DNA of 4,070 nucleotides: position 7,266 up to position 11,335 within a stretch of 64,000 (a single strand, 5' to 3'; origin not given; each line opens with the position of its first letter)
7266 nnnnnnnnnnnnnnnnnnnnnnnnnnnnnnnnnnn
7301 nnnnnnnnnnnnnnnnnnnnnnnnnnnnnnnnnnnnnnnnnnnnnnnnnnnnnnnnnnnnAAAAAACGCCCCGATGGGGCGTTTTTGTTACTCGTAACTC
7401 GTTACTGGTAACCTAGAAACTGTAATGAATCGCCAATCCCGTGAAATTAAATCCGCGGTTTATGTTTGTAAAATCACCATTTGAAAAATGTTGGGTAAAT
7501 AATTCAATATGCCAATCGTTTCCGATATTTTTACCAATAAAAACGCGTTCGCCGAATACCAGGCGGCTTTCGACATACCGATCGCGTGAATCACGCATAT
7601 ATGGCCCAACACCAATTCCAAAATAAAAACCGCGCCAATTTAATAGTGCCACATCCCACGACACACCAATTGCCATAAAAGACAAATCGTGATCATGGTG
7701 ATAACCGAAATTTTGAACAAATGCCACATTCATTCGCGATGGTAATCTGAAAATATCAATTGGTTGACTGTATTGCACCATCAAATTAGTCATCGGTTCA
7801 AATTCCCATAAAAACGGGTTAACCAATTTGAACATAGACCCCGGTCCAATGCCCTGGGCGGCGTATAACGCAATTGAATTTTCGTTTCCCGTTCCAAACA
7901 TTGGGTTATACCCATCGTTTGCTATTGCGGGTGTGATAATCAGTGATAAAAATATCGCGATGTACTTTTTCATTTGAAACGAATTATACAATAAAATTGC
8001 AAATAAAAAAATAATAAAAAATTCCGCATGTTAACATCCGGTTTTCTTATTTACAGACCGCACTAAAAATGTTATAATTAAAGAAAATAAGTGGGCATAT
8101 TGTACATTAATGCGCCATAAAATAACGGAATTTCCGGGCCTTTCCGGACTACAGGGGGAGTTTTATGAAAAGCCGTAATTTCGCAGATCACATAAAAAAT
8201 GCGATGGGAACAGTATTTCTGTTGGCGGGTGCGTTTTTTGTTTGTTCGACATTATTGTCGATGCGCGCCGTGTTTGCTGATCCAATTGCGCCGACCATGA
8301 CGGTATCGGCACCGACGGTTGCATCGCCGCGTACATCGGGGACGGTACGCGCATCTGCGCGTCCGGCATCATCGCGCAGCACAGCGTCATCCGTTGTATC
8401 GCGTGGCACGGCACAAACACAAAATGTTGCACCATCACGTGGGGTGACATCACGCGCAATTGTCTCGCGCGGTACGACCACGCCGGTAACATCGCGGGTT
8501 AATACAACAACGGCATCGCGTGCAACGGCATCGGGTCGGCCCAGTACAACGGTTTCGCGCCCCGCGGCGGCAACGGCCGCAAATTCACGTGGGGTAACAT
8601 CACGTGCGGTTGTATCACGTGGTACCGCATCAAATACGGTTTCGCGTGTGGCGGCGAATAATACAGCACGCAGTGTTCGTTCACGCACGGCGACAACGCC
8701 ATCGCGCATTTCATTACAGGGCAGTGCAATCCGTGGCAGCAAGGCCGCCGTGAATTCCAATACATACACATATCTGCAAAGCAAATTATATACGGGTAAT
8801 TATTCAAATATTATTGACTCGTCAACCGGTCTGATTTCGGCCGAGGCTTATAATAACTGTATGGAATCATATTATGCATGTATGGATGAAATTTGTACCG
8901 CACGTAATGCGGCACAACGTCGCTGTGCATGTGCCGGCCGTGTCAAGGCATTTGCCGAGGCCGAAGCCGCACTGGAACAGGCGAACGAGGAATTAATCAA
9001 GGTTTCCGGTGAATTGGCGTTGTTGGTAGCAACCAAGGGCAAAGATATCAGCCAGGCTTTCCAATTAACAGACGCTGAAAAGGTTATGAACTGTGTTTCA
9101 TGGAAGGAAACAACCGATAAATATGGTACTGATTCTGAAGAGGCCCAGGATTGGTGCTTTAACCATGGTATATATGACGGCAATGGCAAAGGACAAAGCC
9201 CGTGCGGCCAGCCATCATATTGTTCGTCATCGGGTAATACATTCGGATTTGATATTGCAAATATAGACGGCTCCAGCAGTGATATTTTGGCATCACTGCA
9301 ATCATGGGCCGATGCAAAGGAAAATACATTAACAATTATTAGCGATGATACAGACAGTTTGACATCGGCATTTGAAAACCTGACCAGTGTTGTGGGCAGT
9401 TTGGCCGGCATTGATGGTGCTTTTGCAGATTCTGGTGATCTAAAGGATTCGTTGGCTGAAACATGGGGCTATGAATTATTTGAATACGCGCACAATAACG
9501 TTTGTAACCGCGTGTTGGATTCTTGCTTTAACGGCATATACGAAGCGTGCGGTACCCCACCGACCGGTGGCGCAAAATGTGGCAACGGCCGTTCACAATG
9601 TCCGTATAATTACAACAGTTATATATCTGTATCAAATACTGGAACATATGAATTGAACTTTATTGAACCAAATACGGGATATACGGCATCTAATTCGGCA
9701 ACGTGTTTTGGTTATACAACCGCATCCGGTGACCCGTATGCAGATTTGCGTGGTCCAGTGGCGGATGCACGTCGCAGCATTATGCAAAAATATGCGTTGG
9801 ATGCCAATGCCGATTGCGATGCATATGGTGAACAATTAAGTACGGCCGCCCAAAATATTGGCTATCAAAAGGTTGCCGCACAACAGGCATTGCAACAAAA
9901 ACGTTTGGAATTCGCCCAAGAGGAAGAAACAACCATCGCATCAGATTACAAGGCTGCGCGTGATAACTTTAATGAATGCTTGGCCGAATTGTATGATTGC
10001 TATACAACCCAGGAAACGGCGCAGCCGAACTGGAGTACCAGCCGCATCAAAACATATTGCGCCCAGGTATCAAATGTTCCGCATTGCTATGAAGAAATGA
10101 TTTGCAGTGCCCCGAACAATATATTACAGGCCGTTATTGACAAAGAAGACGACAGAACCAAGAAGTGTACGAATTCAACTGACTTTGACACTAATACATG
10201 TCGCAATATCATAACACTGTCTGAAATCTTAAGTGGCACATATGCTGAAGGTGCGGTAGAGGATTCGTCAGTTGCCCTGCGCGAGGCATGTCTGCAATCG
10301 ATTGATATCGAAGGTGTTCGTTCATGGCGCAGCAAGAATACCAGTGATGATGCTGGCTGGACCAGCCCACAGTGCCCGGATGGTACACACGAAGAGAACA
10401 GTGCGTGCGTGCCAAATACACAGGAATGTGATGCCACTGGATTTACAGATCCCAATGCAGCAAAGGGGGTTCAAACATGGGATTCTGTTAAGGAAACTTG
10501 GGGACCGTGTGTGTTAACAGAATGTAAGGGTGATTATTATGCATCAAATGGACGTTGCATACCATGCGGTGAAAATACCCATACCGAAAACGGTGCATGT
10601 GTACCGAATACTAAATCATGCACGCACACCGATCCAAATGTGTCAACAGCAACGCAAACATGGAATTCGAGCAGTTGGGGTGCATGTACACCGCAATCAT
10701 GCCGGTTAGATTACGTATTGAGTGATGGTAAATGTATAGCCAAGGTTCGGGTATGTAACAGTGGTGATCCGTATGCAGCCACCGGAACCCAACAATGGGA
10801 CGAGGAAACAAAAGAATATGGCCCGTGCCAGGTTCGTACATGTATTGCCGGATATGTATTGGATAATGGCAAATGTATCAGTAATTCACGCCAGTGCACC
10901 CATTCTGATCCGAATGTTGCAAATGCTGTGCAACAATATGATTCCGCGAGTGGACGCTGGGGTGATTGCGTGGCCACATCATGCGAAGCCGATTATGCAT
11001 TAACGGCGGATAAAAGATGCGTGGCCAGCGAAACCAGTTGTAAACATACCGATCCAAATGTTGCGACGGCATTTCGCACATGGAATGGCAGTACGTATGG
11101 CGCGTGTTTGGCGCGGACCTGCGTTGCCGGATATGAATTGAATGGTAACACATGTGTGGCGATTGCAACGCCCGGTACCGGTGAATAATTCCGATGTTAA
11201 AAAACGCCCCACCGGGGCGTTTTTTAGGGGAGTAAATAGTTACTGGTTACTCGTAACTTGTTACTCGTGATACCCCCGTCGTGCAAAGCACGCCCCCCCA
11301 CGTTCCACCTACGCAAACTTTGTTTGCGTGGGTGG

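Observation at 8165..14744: Two giant paralogous secreted Cys-module proteins bracketing rplU-rpmA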

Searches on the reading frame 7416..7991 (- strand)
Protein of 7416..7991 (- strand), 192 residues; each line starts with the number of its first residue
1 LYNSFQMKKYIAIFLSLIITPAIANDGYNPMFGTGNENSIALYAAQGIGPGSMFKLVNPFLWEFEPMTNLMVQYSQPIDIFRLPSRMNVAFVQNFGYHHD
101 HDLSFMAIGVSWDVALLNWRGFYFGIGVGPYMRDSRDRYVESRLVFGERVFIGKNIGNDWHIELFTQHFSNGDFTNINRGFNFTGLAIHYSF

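Call 54: search_protein_families(library=pfam, proteins=[window:7416-7991:-], max_evalue=0.1)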
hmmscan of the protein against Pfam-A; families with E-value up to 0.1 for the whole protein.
window:7416-7991:- (192 aa): 1 family
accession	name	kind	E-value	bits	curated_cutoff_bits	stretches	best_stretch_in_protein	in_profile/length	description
PF09411.16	PagL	-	2.3e-11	44.4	23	1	102-191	41-136/136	Lipid A 3-O-deacylase (PagL)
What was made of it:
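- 7413..7991 (-): PagL-like lipid A deacylase, divergently transcribed from A. This is conserved neighbourhood context. Pfam PagL, E 2e-11 (call 54).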

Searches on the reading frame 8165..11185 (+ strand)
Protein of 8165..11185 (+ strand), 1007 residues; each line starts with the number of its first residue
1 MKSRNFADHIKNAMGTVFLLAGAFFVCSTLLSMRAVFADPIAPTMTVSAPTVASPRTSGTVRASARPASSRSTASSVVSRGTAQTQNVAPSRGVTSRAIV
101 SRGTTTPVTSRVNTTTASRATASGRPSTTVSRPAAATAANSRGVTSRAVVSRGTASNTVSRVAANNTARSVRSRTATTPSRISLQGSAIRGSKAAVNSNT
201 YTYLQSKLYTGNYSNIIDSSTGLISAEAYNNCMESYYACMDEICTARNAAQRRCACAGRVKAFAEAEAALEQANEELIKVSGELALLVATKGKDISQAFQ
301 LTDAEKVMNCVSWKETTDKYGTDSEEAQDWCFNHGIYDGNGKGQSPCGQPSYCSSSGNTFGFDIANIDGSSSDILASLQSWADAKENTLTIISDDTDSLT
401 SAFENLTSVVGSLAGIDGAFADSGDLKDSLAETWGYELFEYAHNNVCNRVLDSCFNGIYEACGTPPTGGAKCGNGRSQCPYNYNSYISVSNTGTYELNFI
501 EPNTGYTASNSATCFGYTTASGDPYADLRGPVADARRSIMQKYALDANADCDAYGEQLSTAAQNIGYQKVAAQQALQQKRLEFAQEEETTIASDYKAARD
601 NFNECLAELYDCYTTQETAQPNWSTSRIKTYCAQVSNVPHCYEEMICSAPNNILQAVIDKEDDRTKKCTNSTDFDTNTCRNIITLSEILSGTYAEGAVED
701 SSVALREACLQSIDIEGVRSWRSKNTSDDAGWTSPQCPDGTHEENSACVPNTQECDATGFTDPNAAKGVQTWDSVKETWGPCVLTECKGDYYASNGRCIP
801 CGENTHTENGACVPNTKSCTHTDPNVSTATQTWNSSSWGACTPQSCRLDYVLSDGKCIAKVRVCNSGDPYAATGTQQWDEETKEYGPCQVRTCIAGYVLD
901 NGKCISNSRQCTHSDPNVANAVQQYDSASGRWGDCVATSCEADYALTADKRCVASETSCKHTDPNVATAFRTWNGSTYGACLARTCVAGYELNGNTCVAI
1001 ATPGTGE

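Call 3: search_protein_families(library=pfam, proteins=[window:8165-11185:+], max_evalue=1)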
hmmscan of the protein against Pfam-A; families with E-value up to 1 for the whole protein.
window:8165-11185:+ (1007 aa): 3 families
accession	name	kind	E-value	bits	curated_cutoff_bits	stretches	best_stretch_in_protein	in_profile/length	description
PF07174.17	FAP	-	0.044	14.1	27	1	128-180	130-181/187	Fibronectin-attachment protein (FAP) domain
PF12662.13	cEGF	-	0.075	13.3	26.6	0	985-1000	5-22/24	Complement Clr-like EGF-like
PF09034.15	TRADD_N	-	0.11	13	25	1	567-622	40-96/112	TRADD, N-terminal domain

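Call 4: search_protein_families(library=ncbifam, proteins=[window:8165-11185:+], max_evalue=1)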
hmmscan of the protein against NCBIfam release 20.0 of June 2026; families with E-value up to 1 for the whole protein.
window:8165-11185:+ (1007 aa): 0 families

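Call 7: find_encoding_contigs(protein=window:8165-11185:+, flank=10000, max_places=6)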
Protein window:8165-11185:+ (1007 aa): 7 contigs read that carry it; 3 places shown.
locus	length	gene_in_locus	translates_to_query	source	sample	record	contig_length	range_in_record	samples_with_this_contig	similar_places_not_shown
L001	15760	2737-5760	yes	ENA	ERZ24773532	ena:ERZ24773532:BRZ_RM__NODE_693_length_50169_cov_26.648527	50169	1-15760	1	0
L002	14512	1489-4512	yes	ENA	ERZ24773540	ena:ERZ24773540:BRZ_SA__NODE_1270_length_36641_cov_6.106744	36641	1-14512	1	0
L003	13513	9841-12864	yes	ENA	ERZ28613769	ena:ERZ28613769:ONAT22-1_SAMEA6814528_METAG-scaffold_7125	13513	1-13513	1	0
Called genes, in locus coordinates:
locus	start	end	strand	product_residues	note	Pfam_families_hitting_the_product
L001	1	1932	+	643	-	?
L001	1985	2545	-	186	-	PF09411:PagL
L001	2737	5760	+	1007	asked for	-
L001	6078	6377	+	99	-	PF00829:Ribosomal_L21p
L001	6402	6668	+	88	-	PF01016:Ribosomal_L27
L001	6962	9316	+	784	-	-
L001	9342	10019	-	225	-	PF00929:RNase_T, PF13482:RNase_H_2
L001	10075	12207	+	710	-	PF00580:UvrD-helicase, PF13245:AAA_19, PF13604:AAA_30 (faint), PF01443:Viral_helicase1 (faint), PF13361:UvrD_C, PF13538:UvrD_C_2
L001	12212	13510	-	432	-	-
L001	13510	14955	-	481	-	-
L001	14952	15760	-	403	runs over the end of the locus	-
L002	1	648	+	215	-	?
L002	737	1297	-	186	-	PF09411:PagL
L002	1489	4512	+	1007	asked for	-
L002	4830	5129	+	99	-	PF00829:Ribosomal_L21p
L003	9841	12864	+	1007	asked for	-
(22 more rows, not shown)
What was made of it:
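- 8165..11188 (+): Gene A, 1007 aa, 49 Cys. It is the A-type member of the family. The exact protein occurs on 7 metagenome contigs (call 7).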

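Call 8: find_homologous_proteins(query=window:8165-11185:+)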
Query window:8165-11185:+ (1007 aa): 1137 proteins with E <= 0.001 among 8000 candidates; the best 120 are listed.
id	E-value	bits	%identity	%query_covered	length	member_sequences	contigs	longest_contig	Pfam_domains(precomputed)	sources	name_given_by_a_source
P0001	0.0e+0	2273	99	100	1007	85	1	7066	-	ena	-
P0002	0.0e+0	1483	69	99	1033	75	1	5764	-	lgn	-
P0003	0.0e+0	1358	77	79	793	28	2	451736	-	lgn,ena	-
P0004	0.0e+0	1315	74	79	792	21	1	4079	-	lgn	-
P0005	0.0e+0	1298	76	79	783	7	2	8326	-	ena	-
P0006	0.0e+0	1293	75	79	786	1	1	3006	-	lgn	-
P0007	0.0e+0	1291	65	90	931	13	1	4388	-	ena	-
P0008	0.0e+0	1281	73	79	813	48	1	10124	-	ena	-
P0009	0.0e+0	1273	74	79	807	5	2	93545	-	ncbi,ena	-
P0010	0.0e+0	1263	69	85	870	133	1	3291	-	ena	-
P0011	0.0e+0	1245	73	79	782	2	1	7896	-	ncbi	-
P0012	0.0e+0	1234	72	79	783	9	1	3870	-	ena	-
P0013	0.0e+0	1232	72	79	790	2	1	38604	-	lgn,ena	-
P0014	0.0e+0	1215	73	78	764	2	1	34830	-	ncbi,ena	-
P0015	0.0e+0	1203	69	79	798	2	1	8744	-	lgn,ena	-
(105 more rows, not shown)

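Call 66: search_protein_families(library=pfam, proteins=[P0002], max_evalue=0.05)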
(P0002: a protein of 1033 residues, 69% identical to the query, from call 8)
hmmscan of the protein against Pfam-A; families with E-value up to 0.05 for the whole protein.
P0002 (1033 aa): 0 families

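Call 68: find_encoding_contigs(protein=P0001, flank=4000, max_places=3)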
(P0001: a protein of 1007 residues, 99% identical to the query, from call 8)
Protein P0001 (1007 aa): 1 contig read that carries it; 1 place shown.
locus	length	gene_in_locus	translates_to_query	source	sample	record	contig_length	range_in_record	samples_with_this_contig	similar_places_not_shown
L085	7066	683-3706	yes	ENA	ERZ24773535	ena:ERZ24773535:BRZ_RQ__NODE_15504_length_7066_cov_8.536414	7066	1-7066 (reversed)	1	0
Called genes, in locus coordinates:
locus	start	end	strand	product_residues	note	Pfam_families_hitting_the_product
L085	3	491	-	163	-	?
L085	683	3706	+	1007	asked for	-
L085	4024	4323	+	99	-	PF00829:Ribosomal_L21p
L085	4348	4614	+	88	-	PF01016:Ribosomal_L27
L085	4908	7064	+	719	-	?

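Call 71: search_protein_families(library=phrogs, proteins=[window:8165-11185:+], max_evalue=0.01)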
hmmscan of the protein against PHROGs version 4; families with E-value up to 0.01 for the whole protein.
window:8165-11185:+ (1007 aa): 1 family
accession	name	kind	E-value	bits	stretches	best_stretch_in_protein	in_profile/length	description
phrog_3153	-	unknown function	0.0048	17.9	0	264-293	26-55/56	-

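Call 72: search_protein_families(library=padloc, proteins=[window:8165-11185:+], max_evalue=0.01)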
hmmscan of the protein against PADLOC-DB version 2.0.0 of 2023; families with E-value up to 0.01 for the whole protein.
window:8165-11185:+ (1007 aa): 0 families
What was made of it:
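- Tried and rejected: PHROGs and PADLOC gave nothing meaningful (calls 71, 72), so a phage or defence origin is rejected.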
